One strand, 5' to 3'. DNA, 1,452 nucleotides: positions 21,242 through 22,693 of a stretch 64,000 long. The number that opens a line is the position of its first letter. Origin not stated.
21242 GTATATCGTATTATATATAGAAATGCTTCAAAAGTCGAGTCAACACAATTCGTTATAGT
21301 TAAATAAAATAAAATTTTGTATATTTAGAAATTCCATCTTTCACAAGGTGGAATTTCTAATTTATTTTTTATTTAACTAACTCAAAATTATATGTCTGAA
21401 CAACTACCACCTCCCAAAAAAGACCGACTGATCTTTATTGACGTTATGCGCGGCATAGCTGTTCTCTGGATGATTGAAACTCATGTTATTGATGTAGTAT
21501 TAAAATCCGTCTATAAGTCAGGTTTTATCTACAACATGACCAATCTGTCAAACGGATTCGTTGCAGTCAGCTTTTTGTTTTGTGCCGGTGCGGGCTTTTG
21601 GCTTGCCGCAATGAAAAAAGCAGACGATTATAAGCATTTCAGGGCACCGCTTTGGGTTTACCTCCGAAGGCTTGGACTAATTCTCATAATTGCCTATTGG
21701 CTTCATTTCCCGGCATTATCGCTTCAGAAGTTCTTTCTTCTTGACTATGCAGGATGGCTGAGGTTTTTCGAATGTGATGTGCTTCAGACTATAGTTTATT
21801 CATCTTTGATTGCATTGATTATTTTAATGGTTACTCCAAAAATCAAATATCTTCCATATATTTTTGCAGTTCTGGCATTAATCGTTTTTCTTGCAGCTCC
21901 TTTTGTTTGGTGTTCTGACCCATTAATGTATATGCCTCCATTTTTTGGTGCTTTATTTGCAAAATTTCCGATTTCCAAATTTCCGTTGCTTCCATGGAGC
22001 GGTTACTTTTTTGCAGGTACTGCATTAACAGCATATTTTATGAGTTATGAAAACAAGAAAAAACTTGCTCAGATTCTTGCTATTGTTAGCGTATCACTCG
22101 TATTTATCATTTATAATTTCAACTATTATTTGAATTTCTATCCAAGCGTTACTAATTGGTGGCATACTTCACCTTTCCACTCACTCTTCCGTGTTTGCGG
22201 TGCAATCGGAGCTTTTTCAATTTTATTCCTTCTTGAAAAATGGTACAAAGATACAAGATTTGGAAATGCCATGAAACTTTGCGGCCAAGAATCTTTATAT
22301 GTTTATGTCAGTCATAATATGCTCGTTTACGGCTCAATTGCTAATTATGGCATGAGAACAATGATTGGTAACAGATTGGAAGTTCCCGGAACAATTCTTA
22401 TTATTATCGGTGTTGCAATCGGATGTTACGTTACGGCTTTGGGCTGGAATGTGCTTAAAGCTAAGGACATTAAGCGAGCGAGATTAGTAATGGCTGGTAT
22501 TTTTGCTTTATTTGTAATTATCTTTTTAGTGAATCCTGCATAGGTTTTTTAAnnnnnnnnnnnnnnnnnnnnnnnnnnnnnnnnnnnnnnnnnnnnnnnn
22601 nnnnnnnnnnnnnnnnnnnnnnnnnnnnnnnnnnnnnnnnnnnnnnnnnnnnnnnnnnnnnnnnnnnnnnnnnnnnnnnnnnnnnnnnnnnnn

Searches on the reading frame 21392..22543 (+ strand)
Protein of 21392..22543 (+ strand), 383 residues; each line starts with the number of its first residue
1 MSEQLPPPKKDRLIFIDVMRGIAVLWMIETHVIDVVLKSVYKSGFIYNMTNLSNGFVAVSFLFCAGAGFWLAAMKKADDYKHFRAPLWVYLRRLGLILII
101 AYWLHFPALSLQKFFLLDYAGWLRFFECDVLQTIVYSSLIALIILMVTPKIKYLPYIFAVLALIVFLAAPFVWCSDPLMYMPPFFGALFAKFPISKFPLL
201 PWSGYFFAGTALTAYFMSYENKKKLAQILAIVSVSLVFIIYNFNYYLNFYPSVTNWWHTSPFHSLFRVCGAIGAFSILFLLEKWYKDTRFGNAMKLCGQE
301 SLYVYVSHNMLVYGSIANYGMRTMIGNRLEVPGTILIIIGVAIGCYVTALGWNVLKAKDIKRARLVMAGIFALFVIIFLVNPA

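Call 59: search_protein_families(library=pfam, proteins=[window:21392-22543:+], max_evalue=0.00001)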
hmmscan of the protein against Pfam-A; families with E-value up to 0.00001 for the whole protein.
window:21392-22543:+ (383 aa): 2 families
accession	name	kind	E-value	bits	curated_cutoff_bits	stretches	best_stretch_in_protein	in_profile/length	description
PF07786.18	HGSNAT_cat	-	1.5e-14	54.5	22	1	12-224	1-193/222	Heparan-alpha-glucosaminide N-acetyltransferase, catalytic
PF01757.29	Acyl_transf_3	-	2.3e-09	37.2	31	1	14-347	2-323/326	Acyltransferase domain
